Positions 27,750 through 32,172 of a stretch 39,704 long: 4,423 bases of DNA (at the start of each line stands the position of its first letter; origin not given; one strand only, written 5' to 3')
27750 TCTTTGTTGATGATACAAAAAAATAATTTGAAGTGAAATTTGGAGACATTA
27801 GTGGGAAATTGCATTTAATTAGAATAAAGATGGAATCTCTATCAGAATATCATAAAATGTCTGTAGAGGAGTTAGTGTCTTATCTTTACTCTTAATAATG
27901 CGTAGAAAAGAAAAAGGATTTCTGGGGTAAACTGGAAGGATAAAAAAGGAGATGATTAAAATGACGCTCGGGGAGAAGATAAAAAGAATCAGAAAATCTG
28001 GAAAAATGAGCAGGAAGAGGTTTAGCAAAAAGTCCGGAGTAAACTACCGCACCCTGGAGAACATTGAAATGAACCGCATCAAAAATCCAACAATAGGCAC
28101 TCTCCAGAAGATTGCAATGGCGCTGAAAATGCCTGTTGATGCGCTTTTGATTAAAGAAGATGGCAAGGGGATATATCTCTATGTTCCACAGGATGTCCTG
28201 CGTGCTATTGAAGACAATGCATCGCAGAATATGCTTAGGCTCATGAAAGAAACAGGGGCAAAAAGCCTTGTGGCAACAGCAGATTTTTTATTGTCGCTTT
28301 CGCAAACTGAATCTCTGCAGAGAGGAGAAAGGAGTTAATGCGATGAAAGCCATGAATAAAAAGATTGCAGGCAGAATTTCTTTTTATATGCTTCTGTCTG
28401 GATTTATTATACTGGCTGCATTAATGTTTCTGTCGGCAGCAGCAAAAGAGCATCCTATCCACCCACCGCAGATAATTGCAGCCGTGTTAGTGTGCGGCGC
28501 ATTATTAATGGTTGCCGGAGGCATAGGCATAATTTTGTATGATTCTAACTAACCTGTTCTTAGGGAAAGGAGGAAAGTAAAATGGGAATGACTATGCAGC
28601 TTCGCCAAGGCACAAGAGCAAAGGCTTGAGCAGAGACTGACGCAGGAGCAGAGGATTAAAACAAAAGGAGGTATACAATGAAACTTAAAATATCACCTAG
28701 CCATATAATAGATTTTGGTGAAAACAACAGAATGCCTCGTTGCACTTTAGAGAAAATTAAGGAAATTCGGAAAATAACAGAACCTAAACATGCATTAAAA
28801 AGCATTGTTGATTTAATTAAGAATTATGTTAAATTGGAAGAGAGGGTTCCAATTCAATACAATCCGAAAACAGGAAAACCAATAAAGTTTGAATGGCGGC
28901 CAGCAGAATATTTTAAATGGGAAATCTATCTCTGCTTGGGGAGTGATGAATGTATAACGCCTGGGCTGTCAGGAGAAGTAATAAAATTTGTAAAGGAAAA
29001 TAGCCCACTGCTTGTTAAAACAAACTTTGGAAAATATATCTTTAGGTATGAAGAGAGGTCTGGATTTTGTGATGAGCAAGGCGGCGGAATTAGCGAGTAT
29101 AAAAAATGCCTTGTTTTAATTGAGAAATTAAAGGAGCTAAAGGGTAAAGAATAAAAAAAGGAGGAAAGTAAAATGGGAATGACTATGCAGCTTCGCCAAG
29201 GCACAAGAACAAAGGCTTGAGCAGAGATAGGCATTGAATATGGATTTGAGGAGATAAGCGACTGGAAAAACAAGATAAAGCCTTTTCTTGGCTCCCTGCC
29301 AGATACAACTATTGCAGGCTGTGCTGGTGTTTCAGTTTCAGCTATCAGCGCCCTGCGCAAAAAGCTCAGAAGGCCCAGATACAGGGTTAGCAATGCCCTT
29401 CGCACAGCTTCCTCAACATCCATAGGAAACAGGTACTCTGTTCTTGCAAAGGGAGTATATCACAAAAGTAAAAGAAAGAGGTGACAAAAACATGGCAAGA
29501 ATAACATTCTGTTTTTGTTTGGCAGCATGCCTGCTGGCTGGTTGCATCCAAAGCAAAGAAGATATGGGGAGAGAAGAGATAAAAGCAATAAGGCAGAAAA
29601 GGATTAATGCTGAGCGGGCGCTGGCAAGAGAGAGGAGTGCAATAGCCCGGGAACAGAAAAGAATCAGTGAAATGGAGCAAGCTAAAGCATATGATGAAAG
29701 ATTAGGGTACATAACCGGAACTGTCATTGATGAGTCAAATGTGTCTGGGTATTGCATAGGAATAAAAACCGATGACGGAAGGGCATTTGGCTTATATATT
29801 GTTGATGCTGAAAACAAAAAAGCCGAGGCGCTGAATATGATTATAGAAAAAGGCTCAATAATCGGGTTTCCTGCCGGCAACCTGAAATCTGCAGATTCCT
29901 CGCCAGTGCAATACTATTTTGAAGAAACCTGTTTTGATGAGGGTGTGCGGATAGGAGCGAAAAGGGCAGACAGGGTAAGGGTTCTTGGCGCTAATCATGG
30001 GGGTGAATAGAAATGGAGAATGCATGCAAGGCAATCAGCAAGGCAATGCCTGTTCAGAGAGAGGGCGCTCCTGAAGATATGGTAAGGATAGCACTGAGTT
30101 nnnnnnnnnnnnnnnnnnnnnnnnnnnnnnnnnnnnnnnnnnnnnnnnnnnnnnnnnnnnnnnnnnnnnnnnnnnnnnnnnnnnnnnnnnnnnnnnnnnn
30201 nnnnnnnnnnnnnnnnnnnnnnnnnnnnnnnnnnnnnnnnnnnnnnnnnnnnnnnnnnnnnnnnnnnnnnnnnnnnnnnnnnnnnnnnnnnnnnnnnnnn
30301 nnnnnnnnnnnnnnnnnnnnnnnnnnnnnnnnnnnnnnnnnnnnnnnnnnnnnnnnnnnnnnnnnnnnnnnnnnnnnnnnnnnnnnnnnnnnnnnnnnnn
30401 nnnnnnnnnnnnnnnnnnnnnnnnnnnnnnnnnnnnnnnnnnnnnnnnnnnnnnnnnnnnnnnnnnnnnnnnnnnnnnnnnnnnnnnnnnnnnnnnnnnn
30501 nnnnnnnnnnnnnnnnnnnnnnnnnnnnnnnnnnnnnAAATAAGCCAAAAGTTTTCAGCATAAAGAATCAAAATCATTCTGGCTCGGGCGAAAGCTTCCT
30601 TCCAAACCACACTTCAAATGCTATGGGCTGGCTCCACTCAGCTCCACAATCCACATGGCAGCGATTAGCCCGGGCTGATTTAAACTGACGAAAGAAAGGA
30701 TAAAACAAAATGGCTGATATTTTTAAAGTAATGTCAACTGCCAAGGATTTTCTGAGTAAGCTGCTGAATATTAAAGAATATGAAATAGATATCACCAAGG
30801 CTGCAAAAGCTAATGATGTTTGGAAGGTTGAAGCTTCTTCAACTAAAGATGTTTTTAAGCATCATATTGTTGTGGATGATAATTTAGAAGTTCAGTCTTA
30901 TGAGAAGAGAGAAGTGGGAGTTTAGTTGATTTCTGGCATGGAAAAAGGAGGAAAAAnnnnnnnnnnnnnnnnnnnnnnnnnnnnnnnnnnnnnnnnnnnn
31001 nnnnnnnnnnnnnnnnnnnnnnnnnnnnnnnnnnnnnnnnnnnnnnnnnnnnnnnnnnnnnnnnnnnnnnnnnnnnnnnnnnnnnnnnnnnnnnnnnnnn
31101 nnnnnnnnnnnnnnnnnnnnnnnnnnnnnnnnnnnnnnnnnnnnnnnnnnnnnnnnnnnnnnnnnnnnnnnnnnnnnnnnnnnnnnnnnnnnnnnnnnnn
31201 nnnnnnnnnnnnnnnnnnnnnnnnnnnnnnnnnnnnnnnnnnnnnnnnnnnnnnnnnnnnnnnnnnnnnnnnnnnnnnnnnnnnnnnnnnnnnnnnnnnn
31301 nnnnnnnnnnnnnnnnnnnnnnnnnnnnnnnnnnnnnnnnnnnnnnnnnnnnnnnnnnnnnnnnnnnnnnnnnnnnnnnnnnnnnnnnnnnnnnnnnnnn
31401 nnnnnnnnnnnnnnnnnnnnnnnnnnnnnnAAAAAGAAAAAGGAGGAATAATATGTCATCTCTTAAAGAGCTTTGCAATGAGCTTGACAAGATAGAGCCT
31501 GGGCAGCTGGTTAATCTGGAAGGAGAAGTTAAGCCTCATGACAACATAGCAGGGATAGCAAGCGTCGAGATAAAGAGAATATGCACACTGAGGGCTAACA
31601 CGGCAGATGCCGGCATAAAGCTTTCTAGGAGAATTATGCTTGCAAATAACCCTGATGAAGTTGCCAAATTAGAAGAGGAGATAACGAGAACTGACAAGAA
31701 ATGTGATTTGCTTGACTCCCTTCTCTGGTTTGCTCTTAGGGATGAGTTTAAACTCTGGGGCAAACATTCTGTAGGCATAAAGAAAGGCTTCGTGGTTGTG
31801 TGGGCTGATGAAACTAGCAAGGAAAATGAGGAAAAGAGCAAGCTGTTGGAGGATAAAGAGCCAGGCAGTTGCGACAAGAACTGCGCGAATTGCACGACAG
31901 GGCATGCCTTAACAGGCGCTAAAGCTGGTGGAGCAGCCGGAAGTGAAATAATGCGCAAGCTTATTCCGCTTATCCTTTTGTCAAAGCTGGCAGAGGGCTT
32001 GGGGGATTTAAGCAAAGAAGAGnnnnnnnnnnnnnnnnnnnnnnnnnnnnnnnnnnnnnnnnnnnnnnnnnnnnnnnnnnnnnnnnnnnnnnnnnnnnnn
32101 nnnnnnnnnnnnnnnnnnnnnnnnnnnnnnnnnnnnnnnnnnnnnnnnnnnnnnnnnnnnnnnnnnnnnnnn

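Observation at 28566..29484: A 71 bp direct repeat carrying an SD and a conserved 15-codon uORF brackets a 158 aa gene; the second copy runs through TGA into an HTH-like frame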

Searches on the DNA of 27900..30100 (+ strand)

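Call 12: search_dna_similar(query=window:27900-30100:+, collection=phages, mode=distant)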
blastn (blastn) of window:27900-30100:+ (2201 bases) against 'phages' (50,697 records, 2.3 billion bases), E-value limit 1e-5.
No match.

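Call 22: search_rna_families(source=window, start=28300, end=29600, threshold=evalue, max_evalue=5)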
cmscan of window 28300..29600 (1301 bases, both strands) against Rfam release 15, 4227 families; matches with E-value up to 5: 5.
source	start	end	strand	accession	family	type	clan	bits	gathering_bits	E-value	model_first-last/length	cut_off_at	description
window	28995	29033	-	RF01378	CRISPR-DR65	Gene; CRISPR;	-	21.8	43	1.3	1-37/37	no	CRISPR RNA direct repeat element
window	29469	29518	-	RF02907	patAB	Cis-reg; leader;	-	19.9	92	3.4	1-57/57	no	patAB leader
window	28769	28850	+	RF00105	SNORD115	Gene; snRNA; snoRNA; CD-box;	-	18.5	39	2.7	1-82/82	no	Small nucleolar RNA SNORD115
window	28336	28392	+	RF02054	STnc420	Gene; sRNA;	-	18.3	70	2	1-58/58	no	Salmonella enterica sRNA STnc420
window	28344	28411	+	RF03136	S10-Clostridia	Cis-reg; leader;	-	17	35.1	1.3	1-81/81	no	S10-Clostridia ribosomal protein leader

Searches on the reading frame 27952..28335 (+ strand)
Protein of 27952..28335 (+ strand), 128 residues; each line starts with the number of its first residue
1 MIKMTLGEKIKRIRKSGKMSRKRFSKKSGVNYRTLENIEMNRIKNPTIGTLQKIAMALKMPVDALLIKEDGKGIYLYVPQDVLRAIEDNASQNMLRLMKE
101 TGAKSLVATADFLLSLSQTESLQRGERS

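Call 10: search_protein_families(library=pfam, proteins=[window:27952-28335:+], max_evalue=0.1)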
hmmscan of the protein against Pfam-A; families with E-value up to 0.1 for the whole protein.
window:27952-28335:+ (128 aa): 5 families
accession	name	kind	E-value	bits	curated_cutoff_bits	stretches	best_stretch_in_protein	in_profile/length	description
PF01381.28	HTH_3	-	6.4e-10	39.4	23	1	10-64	1-54/55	Helix-turn-helix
PF12844.13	HTH_19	-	1.5e-07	31.6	30.2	1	7-69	1-62/64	Helix-turn-helix domain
PF13443.12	HTH_26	-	5e-06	27.1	22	1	9-66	1-58/63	Cro/C1-type HTH DNA-binding domain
PF13413.12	HTH_25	-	0.0025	18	24.6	0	11-45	3-37/62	Helix-turn-helix domain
PF13560.12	HTH_31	-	0.037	14.8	27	1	6-63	2-59/64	Helix-turn-helix domain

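Call 11: search_protein_families(library=phrogs, proteins=[window:27952-28335:+], max_evalue=0.1)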
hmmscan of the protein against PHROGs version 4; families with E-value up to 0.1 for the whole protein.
window:27952-28335:+ (128 aa): 26 families (the best 25 are shown)
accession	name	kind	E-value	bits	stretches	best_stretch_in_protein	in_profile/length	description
phrog_8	-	transcription regulation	5.9e-14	53.3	1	1-88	72-150/346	transcriptional regulator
phrog_5823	-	transcription regulation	5.9e-10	39.8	1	3-70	4-71/404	transcriptional regulator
phrog_3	-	transcription regulation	2.1e-09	38.6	1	1-76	84-157/430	transcriptional repressor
phrog_4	-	transcription regulation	2e-08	34.7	1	2-68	129-194/400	transcriptional repressor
phrog_147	-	transcription regulation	4.2e-08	34.5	1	3-56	2-55/100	transcriptional regulator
phrog_9425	-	transcription regulation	9.9e-08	32.6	1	11-54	14-56/72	transcriptional repressor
phrog_2104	-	unknown function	1.1e-07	33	1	8-64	42-97/103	-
phrog_1373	-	transcription regulation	1.4e-06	29.4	1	5-69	63-126/166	transcriptional regulator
phrog_32768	-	unknown function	1.6e-06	28.1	1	5-65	9-69/446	-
phrog_2439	-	transcription regulation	8.5e-05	22.6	1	3-68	5-69/367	transcriptional regulator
phrog_7241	-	transcription regulation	0.0001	23.3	1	10-66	66-121/122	transcriptional regulator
phrog_2328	-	transcription regulation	0.00011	23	1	5-65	15-74/128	transcriptional repressor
phrog_3037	-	transcription regulation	0.00069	20.5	1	10-65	22-74/189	transcriptional repressor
phrog_4779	-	transcription regulation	0.0029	19.1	1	4-61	1-61/98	transcriptional regulator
phrog_3557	-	transcription regulation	0.0048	18.1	1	1-69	9-75/142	transcriptional regulator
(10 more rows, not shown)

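Call 35: find_encoding_contigs(protein=window:27952-28335:+, flank=10000)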
Protein window:27952-28335:+ (128 aa): no gene with exactly this product is on record in the collection.

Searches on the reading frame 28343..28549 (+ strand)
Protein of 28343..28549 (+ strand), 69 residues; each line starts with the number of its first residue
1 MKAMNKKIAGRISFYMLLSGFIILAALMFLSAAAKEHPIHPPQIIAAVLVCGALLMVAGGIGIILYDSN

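Call 10: search_protein_families(library=pfam, proteins=[window:28343-28549:+], max_evalue=0.1)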
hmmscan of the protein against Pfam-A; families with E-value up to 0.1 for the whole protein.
window:28343-28549:+ (69 aa): 5 families
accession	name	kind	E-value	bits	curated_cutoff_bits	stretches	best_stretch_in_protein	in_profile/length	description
PF07332.16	Phage_holin_3_6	-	0.00047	20.6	28.4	1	6-66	30-91/116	Putative Actinobacterial Holin-X, holin superfamily III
PF01284.28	MARVEL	-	0.02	15.4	32.8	1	9-61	36-92/135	Membrane-associating domain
PF03605.20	DcuA_DcuB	-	0.038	13.4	27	1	20-64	25-69/368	Anaerobic c4-dicarboxylate membrane transporter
PF22497.1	DUF6989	-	0.055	13.7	27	1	7-56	23-71/146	Domain of unknown function (DUF6989)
PF02656.20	DUF202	-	0.059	14.3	23.4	1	11-64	15-62/68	Domain of unknown function (DUF202)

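Call 11: search_protein_families(library=phrogs, proteins=[window:28343-28549:+], max_evalue=0.1)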
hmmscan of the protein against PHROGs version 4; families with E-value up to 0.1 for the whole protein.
window:28343-28549:+ (69 aa): 1 family
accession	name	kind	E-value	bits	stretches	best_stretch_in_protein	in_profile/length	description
phrog_24979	-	unknown function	0.049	15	0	33-66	45-78/84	-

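Call 36: find_encoding_contigs(protein=window:28343-28549:+, flank=10000)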
Protein window:28343-28549:+ (69 aa): 1 contig read that carries it; 1 place shown.
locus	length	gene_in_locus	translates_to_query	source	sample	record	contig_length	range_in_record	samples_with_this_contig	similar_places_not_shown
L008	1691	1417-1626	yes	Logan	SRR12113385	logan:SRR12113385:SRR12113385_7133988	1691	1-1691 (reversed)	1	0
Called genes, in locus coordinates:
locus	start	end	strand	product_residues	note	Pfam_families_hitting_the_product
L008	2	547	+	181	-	?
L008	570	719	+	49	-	-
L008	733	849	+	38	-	-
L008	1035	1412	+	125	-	PF12844:HTH_19 (weak), PF01381:HTH_3, PF13443:HTH_26 (weak)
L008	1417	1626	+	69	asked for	-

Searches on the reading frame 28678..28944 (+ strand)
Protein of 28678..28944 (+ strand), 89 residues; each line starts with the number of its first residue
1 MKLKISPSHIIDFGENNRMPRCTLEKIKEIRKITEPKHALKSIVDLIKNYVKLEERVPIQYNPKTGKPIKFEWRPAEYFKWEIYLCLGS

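Call 71: find_encoding_contigs(protein=window:28678-28944:+, flank=5000)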
Protein window:28678-28944:+ (89 aa): no gene with exactly this product is on record in the collection.

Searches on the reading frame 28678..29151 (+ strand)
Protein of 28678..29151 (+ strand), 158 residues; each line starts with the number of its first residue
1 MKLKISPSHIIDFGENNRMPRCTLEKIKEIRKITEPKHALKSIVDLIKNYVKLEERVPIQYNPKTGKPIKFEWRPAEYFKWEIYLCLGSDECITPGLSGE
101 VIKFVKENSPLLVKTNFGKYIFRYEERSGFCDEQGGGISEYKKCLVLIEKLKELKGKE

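Call 10: search_protein_families(library=pfam, proteins=[window:28678-29151:+], max_evalue=0.1)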
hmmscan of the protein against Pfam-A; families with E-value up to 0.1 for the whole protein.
window:28678-29151:+ (158 aa): 1 family
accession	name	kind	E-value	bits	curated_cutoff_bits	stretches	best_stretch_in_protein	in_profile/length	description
PF15021.11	SHLD1_C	-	0.036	14.6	27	0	89-107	97-115/120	Shieldin complex subunit 1, C-terminal domain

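Call 11: search_protein_families(library=phrogs, proteins=[window:28678-29151:+], max_evalue=0.1)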
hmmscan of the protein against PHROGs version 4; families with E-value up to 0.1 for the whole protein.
window:28678-29151:+ (158 aa): 0 families

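Call 26: find_homologous_proteins(query=window:28678-29151:+, max_evalue=0.01)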
Query window:28678-29151:+ (158 aa): 2 proteins with E <= 0.01 among 41 candidates.
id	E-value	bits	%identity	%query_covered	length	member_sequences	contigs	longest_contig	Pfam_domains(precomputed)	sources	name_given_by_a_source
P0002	1.6e-101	354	100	100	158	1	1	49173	-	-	-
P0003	1.9e-44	169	99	50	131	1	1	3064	-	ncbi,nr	ncbi:hypothetical protein HYT92_03565 [Candidatus Pacearchaeota archaeon]|nr:hypothetical protein [C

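Call 29: find_encoding_contigs(protein=P0003, flank=10000)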
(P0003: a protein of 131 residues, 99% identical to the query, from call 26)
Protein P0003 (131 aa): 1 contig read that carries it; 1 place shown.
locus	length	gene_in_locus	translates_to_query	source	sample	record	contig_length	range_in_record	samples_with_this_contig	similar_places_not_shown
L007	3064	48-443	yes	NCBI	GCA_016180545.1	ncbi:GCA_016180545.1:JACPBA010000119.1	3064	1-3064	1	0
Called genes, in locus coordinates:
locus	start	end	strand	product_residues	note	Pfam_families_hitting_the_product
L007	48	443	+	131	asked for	-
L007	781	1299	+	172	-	-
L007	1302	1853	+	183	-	-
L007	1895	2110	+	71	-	-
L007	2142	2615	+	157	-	-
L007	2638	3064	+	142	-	?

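Call 41: find_encoding_contigs(protein=window:28678-29151:+, flank=10000, max_places=10)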
Protein window:28678-29151:+ (158 aa): no gene with exactly this product is on record in the collection.

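Call 74: search_protein_families(library=ncbifam, proteins=[window:28678-29151:+], max_evalue=0.1)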
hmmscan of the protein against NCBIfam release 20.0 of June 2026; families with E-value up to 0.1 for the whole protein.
window:28678-29151:+ (158 aa): 0 families

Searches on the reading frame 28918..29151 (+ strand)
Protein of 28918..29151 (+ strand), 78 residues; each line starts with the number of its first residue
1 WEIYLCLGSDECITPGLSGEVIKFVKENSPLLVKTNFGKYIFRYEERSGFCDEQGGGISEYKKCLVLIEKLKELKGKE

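Call 114: find_encoding_contigs(protein=window:28918-29151:+, flank=3000)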
Protein window:28918-29151:+ (78 aa): no gene with exactly this product is on record in the collection.

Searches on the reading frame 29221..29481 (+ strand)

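Call 10: search_protein_families(library=pfam, proteins=[window:29221-29481:+], max_evalue=0.1)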
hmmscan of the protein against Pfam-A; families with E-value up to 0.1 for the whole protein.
window:29221-29481:+ (87 aa): 0 families

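Call 11: search_protein_families(library=phrogs, proteins=[window:29221-29481:+], max_evalue=0.1)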
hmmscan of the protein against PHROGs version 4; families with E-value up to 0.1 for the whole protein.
window:29221-29481:+ (87 aa): 1 family
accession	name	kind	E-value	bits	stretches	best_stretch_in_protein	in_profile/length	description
phrog_1529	-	unknown function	0.068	14.2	1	11-50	3-43/209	-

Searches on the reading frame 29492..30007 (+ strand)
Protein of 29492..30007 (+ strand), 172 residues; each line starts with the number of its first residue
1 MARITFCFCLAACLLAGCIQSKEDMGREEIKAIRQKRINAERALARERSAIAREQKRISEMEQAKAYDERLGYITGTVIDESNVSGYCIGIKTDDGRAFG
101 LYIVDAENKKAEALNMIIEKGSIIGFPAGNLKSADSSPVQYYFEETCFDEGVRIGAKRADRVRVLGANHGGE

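Call 10: search_protein_families(library=pfam, proteins=[window:29492-30007:+], max_evalue=0.1)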
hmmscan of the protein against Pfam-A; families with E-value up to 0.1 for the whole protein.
window:29492-30007:+ (172 aa): 0 families

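Call 11: search_protein_families(library=phrogs, proteins=[window:29492-30007:+], max_evalue=0.1)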
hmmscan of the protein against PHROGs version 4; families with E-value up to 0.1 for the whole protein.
window:29492-30007:+ (172 aa): 1 family
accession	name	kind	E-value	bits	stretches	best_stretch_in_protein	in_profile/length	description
phrog_35893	-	unknown function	0.052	14.2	0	100-133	9-40/61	-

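Call 37: find_encoding_contigs(protein=window:29492-30007:+, flank=10000)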
Protein window:29492-30007:+ (172 aa): 4 contigs read that carry it; 3 places shown.
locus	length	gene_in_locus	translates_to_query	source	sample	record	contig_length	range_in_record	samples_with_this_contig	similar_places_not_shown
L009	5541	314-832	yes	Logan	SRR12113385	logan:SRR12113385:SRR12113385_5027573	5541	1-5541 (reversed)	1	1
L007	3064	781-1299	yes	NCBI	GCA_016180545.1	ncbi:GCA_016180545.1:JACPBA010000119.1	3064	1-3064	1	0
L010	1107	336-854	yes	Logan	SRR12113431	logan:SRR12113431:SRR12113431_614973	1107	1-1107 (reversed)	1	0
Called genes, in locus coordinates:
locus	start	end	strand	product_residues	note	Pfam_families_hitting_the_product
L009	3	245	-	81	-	?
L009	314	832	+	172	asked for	-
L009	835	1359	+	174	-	-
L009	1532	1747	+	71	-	-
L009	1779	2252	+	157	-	-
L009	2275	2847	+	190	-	-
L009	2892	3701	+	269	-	PF02861:Clp_N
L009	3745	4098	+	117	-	-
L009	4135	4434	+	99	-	-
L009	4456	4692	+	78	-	-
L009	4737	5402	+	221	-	-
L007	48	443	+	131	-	-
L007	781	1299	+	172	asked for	-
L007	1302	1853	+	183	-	-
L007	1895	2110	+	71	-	-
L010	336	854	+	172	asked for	-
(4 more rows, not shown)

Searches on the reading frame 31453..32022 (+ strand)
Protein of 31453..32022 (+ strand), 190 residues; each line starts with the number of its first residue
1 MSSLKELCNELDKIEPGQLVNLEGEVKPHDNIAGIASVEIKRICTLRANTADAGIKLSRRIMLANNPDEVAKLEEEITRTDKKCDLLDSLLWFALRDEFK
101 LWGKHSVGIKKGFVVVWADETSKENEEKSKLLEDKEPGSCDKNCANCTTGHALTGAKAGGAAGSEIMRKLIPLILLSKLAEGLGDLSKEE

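Call 10: search_protein_families(library=pfam, proteins=[window:31453-32022:+], max_evalue=0.1)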
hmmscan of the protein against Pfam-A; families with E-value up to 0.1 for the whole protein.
window:31453-32022:+ (190 aa): 0 families

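Call 11: search_protein_families(library=phrogs, proteins=[window:31453-32022:+], max_evalue=0.1)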
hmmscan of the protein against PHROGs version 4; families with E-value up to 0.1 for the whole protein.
window:31453-32022:+ (190 aa): 1 family
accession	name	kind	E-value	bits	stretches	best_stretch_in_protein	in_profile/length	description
phrog_27280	-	unknown function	0.086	14.1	0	112-154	21-63/134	-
